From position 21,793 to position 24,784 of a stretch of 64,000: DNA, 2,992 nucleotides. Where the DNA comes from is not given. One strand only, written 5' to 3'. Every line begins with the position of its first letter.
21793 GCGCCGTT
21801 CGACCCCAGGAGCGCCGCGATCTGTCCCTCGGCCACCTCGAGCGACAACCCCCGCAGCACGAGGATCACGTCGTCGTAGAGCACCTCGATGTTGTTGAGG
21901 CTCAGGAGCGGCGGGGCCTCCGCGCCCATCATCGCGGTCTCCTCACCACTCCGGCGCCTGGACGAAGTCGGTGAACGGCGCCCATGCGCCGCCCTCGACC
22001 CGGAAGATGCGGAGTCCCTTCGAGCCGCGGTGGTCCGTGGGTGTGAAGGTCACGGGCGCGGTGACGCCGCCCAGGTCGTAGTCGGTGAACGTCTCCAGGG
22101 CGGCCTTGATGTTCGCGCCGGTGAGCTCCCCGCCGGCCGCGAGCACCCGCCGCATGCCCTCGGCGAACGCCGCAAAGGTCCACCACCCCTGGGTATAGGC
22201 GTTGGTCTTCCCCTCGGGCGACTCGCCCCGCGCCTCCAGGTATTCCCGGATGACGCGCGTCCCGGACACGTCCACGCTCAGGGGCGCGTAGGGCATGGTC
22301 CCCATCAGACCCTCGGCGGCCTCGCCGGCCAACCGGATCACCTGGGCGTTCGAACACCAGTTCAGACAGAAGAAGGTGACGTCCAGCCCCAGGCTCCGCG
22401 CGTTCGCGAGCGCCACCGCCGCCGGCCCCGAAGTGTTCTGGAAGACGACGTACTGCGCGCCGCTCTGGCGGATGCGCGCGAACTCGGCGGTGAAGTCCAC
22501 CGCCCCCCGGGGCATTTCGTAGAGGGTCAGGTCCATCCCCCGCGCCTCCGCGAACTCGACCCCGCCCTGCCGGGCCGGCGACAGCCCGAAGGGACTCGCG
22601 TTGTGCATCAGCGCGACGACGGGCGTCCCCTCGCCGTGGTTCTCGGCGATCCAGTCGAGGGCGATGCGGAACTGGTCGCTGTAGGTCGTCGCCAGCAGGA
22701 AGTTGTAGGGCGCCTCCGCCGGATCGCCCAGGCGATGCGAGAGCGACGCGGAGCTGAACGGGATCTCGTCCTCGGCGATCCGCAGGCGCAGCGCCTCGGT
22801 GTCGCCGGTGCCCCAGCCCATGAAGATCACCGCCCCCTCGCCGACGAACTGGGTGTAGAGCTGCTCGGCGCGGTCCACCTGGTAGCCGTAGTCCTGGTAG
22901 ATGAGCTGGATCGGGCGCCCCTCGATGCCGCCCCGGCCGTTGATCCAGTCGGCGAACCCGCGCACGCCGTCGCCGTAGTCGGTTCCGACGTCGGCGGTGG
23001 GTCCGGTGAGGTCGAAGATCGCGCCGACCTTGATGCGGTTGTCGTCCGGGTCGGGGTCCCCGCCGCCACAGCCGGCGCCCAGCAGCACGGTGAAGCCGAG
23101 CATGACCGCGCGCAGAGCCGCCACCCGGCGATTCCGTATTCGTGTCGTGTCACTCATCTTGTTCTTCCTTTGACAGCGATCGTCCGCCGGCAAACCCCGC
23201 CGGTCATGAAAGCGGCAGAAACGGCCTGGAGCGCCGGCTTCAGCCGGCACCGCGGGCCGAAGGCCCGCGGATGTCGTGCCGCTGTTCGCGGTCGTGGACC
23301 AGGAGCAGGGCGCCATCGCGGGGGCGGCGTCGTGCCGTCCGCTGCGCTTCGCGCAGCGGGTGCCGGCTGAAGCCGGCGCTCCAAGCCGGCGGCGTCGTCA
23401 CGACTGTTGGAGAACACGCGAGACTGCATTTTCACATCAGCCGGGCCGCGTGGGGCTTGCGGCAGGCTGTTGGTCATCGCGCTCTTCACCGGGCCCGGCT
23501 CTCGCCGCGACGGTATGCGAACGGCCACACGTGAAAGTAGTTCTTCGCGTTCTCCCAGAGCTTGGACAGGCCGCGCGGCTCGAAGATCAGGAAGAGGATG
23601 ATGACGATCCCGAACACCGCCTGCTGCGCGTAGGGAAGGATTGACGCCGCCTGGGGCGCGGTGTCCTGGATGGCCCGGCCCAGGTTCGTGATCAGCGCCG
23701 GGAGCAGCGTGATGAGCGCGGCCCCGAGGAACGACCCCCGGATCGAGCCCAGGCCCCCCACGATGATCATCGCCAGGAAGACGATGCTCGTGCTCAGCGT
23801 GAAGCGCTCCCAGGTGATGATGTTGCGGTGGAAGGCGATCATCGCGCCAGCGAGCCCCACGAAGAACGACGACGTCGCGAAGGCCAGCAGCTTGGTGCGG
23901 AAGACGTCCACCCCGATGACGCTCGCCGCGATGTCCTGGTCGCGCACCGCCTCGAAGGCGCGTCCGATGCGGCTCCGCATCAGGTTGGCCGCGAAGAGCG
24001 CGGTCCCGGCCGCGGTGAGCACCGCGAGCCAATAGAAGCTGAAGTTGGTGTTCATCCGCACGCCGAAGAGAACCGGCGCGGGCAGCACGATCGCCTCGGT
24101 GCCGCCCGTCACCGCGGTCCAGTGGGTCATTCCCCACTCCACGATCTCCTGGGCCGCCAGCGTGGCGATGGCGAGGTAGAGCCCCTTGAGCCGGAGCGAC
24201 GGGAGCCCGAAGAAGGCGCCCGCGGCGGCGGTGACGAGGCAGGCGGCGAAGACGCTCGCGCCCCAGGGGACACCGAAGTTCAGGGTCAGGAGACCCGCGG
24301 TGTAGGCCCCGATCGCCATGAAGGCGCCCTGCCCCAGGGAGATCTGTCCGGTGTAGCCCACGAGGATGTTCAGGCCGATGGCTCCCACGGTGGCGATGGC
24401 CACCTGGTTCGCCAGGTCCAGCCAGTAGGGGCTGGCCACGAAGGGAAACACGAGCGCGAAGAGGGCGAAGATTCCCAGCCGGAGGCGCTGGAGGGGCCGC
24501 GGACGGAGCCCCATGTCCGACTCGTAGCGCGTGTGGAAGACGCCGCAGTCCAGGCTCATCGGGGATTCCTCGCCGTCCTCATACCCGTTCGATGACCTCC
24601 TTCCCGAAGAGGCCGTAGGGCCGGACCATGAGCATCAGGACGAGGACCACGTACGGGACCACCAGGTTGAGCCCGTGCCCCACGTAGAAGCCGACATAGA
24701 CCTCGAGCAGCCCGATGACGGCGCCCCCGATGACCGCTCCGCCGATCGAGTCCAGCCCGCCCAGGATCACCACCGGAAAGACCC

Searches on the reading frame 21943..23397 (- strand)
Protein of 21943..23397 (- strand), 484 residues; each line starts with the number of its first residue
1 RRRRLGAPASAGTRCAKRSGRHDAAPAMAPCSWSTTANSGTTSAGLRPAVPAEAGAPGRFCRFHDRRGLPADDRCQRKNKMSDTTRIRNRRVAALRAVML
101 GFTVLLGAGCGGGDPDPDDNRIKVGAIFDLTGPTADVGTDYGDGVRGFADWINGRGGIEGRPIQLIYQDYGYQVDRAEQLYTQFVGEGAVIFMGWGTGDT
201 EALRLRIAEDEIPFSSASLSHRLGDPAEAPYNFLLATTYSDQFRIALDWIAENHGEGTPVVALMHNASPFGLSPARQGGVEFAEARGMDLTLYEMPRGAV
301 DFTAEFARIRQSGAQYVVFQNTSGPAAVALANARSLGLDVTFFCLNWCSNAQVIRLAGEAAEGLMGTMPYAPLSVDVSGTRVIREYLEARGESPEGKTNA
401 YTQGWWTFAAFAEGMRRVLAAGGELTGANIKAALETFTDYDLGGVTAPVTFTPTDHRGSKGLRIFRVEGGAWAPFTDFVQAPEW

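Call 10: search_protein_families(library=pfam, proteins=[window:21943-23397:-], max_evalue=0.01)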
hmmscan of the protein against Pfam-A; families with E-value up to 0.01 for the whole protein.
window:21943-23397:- (484 aa): 2 families
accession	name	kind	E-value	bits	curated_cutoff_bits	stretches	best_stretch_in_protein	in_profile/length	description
PF13458.12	Peripla_BP_6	-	1.2e-59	203.2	31.7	1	122-470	2-342/343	Periplasmic binding protein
PF13433.12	Peripla_BP_5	-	0.00077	19.1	27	1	122-177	1-56/363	Periplasmic binding protein domain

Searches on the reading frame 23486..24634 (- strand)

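Call 10: search_protein_families(library=pfam, proteins=[window:23486-24634:-], max_evalue=0.01)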
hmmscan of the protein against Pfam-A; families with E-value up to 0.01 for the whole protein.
window:23486-24634:- (382 aa): 1 family
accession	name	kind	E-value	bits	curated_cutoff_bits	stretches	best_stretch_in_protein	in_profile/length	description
PF02653.21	BPD_transp_2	-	1.3e-43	149.5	26.8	1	72-349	3-269/269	Branched-chain amino acid transport system / permease component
